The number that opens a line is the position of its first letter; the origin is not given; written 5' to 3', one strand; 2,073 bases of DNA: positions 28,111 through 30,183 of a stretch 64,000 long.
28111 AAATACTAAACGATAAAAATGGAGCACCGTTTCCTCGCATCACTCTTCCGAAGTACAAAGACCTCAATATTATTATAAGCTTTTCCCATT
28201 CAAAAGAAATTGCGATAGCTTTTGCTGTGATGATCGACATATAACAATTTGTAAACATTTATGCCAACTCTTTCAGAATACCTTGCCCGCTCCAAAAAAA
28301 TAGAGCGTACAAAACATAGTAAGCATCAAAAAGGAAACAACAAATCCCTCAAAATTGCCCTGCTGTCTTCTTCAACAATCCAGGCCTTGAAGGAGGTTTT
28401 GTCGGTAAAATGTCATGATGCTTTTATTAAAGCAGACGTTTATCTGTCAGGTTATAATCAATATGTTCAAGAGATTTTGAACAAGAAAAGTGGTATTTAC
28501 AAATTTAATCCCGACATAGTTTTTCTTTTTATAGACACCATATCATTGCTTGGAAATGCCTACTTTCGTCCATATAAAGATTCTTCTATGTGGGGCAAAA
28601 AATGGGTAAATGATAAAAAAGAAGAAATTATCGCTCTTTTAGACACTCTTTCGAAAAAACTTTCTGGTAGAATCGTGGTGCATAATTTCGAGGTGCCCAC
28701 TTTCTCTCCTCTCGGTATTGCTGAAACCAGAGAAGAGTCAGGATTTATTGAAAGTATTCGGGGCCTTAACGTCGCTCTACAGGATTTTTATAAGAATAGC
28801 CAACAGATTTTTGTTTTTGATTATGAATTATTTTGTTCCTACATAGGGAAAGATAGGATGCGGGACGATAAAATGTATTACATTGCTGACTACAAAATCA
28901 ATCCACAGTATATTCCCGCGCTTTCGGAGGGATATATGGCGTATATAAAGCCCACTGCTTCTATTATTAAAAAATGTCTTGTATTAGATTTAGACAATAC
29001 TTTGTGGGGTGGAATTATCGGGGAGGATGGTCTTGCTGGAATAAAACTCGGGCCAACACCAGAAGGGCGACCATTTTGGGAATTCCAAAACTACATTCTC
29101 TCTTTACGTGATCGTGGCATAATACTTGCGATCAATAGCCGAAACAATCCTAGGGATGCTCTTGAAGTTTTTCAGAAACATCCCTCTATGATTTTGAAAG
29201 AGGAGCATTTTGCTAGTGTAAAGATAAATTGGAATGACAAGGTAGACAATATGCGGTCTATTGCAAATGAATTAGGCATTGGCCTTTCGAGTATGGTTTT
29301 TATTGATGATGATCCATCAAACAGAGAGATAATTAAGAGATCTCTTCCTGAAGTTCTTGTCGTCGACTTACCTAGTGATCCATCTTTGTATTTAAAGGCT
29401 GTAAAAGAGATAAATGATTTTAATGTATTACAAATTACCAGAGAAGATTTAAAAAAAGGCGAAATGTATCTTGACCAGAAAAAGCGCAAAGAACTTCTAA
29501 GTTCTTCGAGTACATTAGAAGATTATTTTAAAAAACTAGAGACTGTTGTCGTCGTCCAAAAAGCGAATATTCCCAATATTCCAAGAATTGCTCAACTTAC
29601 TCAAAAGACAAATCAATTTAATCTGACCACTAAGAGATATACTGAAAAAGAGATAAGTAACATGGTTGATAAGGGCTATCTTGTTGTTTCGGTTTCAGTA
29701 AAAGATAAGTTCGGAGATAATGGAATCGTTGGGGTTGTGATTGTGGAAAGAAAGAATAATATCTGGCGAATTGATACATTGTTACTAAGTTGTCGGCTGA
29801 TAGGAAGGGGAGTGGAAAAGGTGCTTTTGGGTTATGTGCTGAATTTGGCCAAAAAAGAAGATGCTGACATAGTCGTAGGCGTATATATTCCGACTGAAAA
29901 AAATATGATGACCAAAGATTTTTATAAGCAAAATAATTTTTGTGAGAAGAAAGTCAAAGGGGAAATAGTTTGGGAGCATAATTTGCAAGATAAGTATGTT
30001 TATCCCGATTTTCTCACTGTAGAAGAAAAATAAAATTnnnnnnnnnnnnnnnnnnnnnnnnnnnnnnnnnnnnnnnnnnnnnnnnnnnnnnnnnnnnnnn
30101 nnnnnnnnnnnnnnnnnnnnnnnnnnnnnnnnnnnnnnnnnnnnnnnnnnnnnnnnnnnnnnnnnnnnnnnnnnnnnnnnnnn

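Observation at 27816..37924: ACP-dependent acyl-building module fused to a pseudaminic-acid-like pathway, syntenic with the C. jejuni Cj1293-Cj1302 locus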

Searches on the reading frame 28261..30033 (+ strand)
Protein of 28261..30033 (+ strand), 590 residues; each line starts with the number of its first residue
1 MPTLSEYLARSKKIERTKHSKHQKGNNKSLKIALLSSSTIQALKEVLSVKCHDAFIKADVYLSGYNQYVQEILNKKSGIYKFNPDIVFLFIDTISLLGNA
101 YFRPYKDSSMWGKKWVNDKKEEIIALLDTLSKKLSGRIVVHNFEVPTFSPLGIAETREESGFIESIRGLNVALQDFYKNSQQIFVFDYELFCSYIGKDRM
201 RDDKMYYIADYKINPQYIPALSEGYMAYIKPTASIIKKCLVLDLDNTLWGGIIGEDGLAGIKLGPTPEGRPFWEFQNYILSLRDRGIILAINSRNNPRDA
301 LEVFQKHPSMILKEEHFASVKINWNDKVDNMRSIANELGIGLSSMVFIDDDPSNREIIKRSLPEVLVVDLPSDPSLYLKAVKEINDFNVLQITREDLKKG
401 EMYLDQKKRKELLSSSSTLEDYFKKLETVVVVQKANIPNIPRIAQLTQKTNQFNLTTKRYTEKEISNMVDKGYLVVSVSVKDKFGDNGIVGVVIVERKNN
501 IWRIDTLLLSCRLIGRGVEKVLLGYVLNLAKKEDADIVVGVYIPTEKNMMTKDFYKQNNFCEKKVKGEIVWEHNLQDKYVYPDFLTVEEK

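Call 3: search_protein_families(library=pfam, proteins=[window:28261-30033:+])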
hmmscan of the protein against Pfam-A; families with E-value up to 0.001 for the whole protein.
window:28261-30033:+ (590 aa): 2 families
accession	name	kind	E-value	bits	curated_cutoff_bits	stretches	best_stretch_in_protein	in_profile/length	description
PF21211.3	FkbH_N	-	1.6e-16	61.3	27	1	31-225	1-187/192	FkbH, N-terminal domain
PF12689.13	Acid_PPase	-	9.1e-05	22.8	27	0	278-359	53-141/169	Acid Phosphatase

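Call 5: search_protein_families(library=ncbifam, proteins=[window:28261-30033:+])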
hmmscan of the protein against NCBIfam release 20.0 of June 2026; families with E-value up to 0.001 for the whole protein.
window:28261-30033:+ (590 aa): 2 families
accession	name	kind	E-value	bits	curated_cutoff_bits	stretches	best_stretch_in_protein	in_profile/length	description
TIGR01686.1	FkbH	subfamily_domain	1.2e-94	317.1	146.65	1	236-560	2-319/323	FkbH domain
TIGR01681.1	HAD-SF-IIIC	subfamily_domain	1.1e-18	68.3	35.75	1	238-358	1-128/132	HAD-IIIC family phosphatase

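Call 17: find_encoding_contigs(protein=window:28261-30033:+, flank=10000, max_places=6)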
Protein window:28261-30033:+ (590 aa): 9 contigs read that carry it; 4 places shown.
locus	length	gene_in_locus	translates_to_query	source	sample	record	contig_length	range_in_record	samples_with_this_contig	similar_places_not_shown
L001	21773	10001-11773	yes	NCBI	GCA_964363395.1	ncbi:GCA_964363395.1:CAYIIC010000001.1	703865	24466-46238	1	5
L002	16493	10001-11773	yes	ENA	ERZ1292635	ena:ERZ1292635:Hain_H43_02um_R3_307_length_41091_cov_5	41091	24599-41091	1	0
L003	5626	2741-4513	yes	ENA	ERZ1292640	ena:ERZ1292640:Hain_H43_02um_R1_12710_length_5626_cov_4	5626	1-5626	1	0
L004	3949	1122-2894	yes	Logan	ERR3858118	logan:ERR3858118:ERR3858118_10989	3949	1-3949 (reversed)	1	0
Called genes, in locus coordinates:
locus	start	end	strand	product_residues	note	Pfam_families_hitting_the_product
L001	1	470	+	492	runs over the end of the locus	PF03062:MBOAT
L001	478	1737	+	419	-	PF13472:Lipase_GDSL_2 (faint)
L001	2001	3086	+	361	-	PF02350:Epimerase_2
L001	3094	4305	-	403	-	PF13439:Glyco_transf_4 (weak)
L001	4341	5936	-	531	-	-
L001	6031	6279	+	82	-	PF12728:HTH_17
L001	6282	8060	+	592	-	PF00664:ABC_membrane, PF02463:SMC_N, PF13555:AAA_29 (weak), PF00005:ABC_tran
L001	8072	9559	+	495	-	PF05159:Capsule_synth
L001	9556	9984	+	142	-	PF01648:ACPS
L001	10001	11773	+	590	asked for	PF21211:FkbH_N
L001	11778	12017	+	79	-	PF00550:PP-binding (weak)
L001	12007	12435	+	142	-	PF01575:MaoC_dehydratas, PF13452:FAS1_DH_region (weak)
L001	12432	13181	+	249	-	PF00106:adh_short, PF13561:adh_short_C2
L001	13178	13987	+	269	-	PF02522:Antibiotic_NAT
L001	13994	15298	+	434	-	PF16254:DUF4910, PF09940:DUF2172, PF16221:HTH_47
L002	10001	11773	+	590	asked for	PF21211:FkbH_N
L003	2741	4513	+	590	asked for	PF21211:FkbH_N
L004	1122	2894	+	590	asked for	PF21211:FkbH_N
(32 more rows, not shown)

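Call 24: search_solved_structures(query=window:28261-30033:+, max_evalue=0.01, show_alignments=2)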
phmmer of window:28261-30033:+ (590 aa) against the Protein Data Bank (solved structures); distinct sequences matched with E-value up to 0.01: 1.
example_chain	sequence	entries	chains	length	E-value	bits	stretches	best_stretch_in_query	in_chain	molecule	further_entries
3slr_A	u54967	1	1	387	2e-53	185.1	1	21-389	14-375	uncharacterized protein BF1531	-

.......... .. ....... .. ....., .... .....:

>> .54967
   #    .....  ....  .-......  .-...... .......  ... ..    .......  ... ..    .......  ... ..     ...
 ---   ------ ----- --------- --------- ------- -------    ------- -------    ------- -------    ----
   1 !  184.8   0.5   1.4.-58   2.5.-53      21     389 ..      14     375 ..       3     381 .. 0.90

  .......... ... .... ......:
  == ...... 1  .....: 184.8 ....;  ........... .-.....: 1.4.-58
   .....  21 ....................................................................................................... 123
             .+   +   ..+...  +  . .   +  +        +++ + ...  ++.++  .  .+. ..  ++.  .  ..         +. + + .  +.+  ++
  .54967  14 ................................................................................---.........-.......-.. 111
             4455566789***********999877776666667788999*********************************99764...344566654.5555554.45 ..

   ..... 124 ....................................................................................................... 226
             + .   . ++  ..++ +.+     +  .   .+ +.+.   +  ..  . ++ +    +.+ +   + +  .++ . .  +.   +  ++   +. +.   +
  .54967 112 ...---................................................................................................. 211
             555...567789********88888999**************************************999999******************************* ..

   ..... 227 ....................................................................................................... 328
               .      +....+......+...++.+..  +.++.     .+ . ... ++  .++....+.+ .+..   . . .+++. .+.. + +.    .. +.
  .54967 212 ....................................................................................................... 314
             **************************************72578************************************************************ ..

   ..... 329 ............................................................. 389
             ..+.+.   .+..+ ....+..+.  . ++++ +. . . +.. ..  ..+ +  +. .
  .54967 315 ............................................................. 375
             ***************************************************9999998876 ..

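Call 27: find_homologous_proteins(query=window:28261-30033:+, max_evalue=1e-10)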
Query window:28261-30033:+ (590 aa): 7999 proteins with E <= 1e-10 among 8000 candidates; the best 120 are listed.
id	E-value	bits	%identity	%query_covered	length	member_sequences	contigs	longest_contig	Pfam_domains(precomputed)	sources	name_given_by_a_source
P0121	0.0e+0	1323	100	100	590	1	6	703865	PF21211.4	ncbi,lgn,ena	ncbi:MAG: HAD family hydrolase [Patescibacteria group bacterium]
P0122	3.1e-219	747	57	99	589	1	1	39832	PF21211.4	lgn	-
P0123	1.5e-215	735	57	100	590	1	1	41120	PF12689.14,PF21211.4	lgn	-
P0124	1.6e-215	735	57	99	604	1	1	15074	PF21211.4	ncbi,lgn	-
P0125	2.1e-215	735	57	95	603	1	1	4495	PF21211.4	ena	-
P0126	3.1e-215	734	57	95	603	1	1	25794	PF21211.4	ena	-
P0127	1.8e-214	732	57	99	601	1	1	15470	PF21211.4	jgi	-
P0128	7.1e-213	726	56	99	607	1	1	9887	PF21211.4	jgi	-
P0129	3.2e-212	724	55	99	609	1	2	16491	PF21211.4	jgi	-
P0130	8.0e-212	723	57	96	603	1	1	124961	PF21211.4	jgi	jgi:FkbH-like protein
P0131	2.7e-210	718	55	99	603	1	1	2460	PF21211.4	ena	-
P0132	5.4e-210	717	56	99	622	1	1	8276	PF21211.4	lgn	-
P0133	7.7e-210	716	55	97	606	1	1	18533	PF12689.14,PF21211.4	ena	-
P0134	1.1e-209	716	58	95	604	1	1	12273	PF21211.4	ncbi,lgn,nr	ncbi:HAD-IIIC family phosphatase [Candidatus Woesearchaeota archaeon]|nr:HAD-IIIC family phosphatase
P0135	2.1e-209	715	55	100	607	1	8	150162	PF12689.14,PF21211.4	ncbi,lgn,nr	ncbi:HAD-IIIC family phosphatase [Candidatus Woesearchaeota archaeon]|nr:HAD-IIIC family phosphatase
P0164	2.5e-204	698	52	100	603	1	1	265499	PF12689.14,PF21211.4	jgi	jgi:FkbH-like protein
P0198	2.1e-200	685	52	99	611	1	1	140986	PF12689.14,PF21211.4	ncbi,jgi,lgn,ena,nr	ncbi:HAD-IIIC family phosphatase [bacterium]|nr:HAD-IIIC family phosphatase [bacterium]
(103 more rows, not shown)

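Call 28: find_encoding_contigs(protein=P0135, flank=10000, max_places=1)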
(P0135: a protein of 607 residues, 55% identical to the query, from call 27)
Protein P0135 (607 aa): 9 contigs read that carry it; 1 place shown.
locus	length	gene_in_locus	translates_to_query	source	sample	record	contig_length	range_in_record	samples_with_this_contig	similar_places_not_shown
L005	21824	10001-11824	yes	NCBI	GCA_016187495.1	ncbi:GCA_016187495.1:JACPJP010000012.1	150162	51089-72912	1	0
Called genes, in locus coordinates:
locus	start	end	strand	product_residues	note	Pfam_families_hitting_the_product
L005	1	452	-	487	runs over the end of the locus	PF13231:PMT_2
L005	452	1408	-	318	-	PF00535:Glycos_transf_2, PF13641:Glyco_tranf_2_3, PF13632:Glyco_trans_2_3 (weak)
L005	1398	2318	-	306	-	PF01073:3Beta_HSD, PF01370:Epimerase, PF02719:Polysacc_synt_2 (faint), PF04321:RmlD_sub_bind, PF13460:NAD_binding_10, PF16363:GDP_Man_Dehyd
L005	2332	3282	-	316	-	PF01073:3Beta_HSD, PF01370:Epimerase, PF02719:Polysacc_synt_2, PF04321:RmlD_sub_bind, PF07993:NAD_binding_4, PF16363:GDP_Man_Dehyd, PF13460:NAD_binding_10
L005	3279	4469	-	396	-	PF03446:NAD_binding_2 (faint), PF03721:UDPG_MGDP_dh_N, PF00984:UDPG_MGDP_dh, PF03720:UDPG_MGDP_dh_C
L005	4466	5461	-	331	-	PF01408:GFO_IDH_MocA, PF02894:GFO_IDH_MocA_C, PF22725:GFO_IDH_MocA_C3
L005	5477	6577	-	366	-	PF00266:Aminotran_5 (faint), PF01041:DegT_DnrJ_EryC1, PF01212:Beta_elim_lyase, PF01053:Cys_Met_Meta_PP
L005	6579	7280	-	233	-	PF00551:Formyl_trans_N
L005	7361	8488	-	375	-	PF00534:Glycos_transf_1, PF13692:Glyco_trans_1_4, PF13524:Glyco_trans_1_2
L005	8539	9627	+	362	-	PF02350:Epimerase_2, PF04007:DUF354 (weak)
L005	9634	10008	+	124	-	PF01648:ACPS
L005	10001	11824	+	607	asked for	PF21211:FkbH_N, PF12689:Acid_PPase (faint)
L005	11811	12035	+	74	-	-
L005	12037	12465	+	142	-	PF01575:MaoC_dehydratas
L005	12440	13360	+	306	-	PF02522:Antibiotic_NAT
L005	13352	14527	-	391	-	PF06662:C5-epim_C (faint), PF13243:SQHop_cyclase_C (faint), PF09492:Pec_lyase (weak), PF25840:Ulvan_lyase_N (weak)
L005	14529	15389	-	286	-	PF08003:Methyltransf_9 (weak), PF13489:Methyltransf_23, PF13649:Methyltransf_25 (weak), PF08241:Methyltransf_11, PF08242:Methyltransf_12 (weak)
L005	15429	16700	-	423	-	PF01210:NAD_Gly3P_dh_N (faint), PF02826:2-Hacid_dh_C (faint), PF03446:NAD_binding_2, PF03721:UDPG_MGDP_dh_N, PF00984:UDPG_MGDP_dh, PF03720:UDPG_MGDP_dh_C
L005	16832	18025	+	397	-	PF03721:UDPG_MGDP_dh_N, PF00984:UDPG_MGDP_dh, PF03720:UDPG_MGDP_dh_C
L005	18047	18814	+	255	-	PF01370:Epimerase, PF04321:RmlD_sub_bind, PF02719:Polysacc_synt_2, PF07993:NAD_binding_4 (weak), PF16363:GDP_Man_Dehyd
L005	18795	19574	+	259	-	PF00535:Glycos_transf_2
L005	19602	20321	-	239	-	PF05148:Methyltransf_8 (faint), PF01209:Ubie_methyltran, PF13489:Methyltransf_23, PF13847:Methyltransf_31, PF08241:Methyltransf_11, PF08242:Methyltransf_12, PF13649:Methyltransf_25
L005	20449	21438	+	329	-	PF00106:adh_short (weak), PF01073:3Beta_HSD, PF01370:Epimerase, PF02719:Polysacc_synt_2, PF04321:RmlD_sub_bind, PF07993:NAD_binding_4, PF13460:NAD_binding_10, PF16363:GDP_Man_Dehyd, +1 more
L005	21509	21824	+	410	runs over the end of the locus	PF08421:Methyltransf_13, PF13489:Methyltransf_23, PF08484:Methyltransf_14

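Call 29: find_encoding_contigs(protein=P0164, flank=10000, max_places=1)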
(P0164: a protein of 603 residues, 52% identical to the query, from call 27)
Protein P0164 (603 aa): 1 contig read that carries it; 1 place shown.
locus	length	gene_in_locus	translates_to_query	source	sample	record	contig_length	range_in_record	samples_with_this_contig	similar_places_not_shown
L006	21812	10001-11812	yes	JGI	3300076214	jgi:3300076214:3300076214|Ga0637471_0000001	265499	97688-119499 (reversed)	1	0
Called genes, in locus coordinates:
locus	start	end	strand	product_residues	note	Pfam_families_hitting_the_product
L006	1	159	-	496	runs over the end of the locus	PF01943:Polysacc_synt, PF13440:Polysacc_synt_3, PF01554:MatE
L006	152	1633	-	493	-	PF02366:PMT (weak), PF13231:PMT_2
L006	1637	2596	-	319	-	PF00535:Glycos_transf_2, PF13641:Glyco_tranf_2_3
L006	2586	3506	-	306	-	PF01073:3Beta_HSD, PF01370:Epimerase, PF04321:RmlD_sub_bind, PF13460:NAD_binding_10 (faint), PF16363:GDP_Man_Dehyd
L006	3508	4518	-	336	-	PF01073:3Beta_HSD, PF01370:Epimerase, PF02719:Polysacc_synt_2, PF04321:RmlD_sub_bind, PF05368:NmrA (weak), PF07993:NAD_binding_4, PF13460:NAD_binding_10, PF16363:GDP_Man_Dehyd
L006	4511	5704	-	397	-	PF03446:NAD_binding_2 (weak), PF03721:UDPG_MGDP_dh_N, PF00984:UDPG_MGDP_dh, PF03720:UDPG_MGDP_dh_C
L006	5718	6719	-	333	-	PF01408:GFO_IDH_MocA, PF03446:NAD_binding_2 (weak), PF02894:GFO_IDH_MocA_C, PF22725:GFO_IDH_MocA_C3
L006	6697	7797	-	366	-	PF01041:DegT_DnrJ_EryC1, PF00266:Aminotran_5 (weak), PF01053:Cys_Met_Meta_PP (weak)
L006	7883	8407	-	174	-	PF24894:Hexapep_GlmU (faint), PF25084:LbH_EIF2B, PF00132:Hexapep (weak), PF25247:LbH_GLGC (faint), PF25087:GMPPB_C (weak), PF14602:Hexapep_2 (faint), PF00132:Hexapep (weak)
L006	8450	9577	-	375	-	PF00534:Glycos_transf_1, PF13692:Glyco_trans_1_4, PF13524:Glyco_trans_1_2 (weak)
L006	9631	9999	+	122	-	PF01648:ACPS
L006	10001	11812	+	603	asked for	PF21211:FkbH_N, PF12689:Acid_PPase (faint)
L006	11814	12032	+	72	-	-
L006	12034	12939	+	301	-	PF02522:Antibiotic_NAT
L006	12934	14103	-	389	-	PF07944:Beta-AFase-like_GH127_cat (faint), PF06662:C5-epim_C (faint), PF06917:Pectate_lyase_2 (faint), PF09492:Pec_lyase (faint), PF25840:Ulvan_lyase_N (faint), PF07470:Glyco_hydro_88 (weak)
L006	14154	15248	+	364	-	PF02350:Epimerase_2, PF02684:LpxB (faint), PF04007:DUF354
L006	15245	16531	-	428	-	PF01210:NAD_Gly3P_dh_N (weak), PF02737:3HCDH_N (weak), PF02826:2-Hacid_dh_C (faint), PF03446:NAD_binding_2, PF03721:UDPG_MGDP_dh_N, PF00984:UDPG_MGDP_dh, PF03720:UDPG_MGDP_dh_C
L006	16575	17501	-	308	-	PF03706:LPG_synthase_TM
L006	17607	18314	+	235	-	PF00535:Glycos_transf_2, PF10111:Glyco_tranf_2_2 (weak)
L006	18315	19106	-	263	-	PF00551:Formyl_trans_N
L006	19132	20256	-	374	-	PF01041:DegT_DnrJ_EryC1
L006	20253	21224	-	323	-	PF01073:3Beta_HSD, PF01370:Epimerase, PF02719:Polysacc_synt_2, PF04321:RmlD_sub_bind, PF07993:NAD_binding_4, PF16363:GDP_Man_Dehyd, PF13460:NAD_binding_10 (weak)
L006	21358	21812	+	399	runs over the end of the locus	PF03721:UDPG_MGDP_dh_N, PF00984:UDPG_MGDP_dh, PF03720:UDPG_MGDP_dh_C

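Call 30: find_encoding_contigs(protein=P0198, flank=10000, max_places=1)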
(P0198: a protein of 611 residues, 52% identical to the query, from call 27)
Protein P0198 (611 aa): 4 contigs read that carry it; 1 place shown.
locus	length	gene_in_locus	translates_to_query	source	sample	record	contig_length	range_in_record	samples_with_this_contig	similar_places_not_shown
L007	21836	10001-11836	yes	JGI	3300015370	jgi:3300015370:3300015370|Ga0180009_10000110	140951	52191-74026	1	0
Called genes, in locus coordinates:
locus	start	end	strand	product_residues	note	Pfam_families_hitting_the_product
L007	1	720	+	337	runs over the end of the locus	PF00389:2-Hacid_dh, PF02826:2-Hacid_dh_C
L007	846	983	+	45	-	-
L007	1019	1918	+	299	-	PF01073:3Beta_HSD, PF01370:Epimerase, PF02719:Polysacc_synt_2, PF04321:RmlD_sub_bind, PF05368:NmrA, PF07993:NAD_binding_4 (faint), PF16363:GDP_Man_Dehyd, PF13460:NAD_binding_10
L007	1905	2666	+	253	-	PF10370:Rv2993c-like_N, PF01557:FAA_hydrolase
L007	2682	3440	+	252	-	PF00702:Hydrolase (weak)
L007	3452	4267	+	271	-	-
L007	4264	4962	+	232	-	PF05050:Methyltransf_21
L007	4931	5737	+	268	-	PF02348:CTP_transf_3, PF12804:NTP_transf_3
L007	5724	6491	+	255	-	PF03328:HpcH_HpaI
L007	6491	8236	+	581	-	-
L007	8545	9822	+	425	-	PF19529:DUF6057 (weak)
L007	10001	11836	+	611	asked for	PF21211:FkbH_N, PF12689:Acid_PPase (faint)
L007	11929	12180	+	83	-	PF00550:PP-binding (faint)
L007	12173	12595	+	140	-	PF01575:MaoC_dehydratas, PF13452:FAS1_DH_region (weak)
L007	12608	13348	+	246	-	PF00106:adh_short, PF01370:Epimerase, PF08659:KR, PF23441:SDR (weak), PF13460:NAD_binding_10 (faint), PF13561:adh_short_C2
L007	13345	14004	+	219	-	-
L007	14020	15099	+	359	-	PF13641:Glyco_tranf_2_3, PF00535:Glycos_transf_2, PF10111:Glyco_tranf_2_2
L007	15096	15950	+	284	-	PF10096:DUF2334 (faint), PF01522:Polysacc_deac_1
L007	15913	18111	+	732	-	PF01041:DegT_DnrJ_EryC1 (faint), PF02388:FemAB (faint), PF13480:Acetyltransf_6 (weak)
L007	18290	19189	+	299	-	PF01370:Epimerase, PF04321:RmlD_sub_bind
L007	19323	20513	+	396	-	PF13439:Glyco_transf_4, PF20706:GT4-conflict, PF00534:Glycos_transf_1, PF13692:Glyco_trans_1_4, PF13524:Glyco_trans_1_2 (weak)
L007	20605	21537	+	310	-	PF01073:3Beta_HSD, PF01370:Epimerase, PF02719:Polysacc_synt_2 (faint), PF04321:RmlD_sub_bind, PF16363:GDP_Man_Dehyd, PF07993:NAD_binding_4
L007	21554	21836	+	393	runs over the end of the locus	PF02350:Epimerase_2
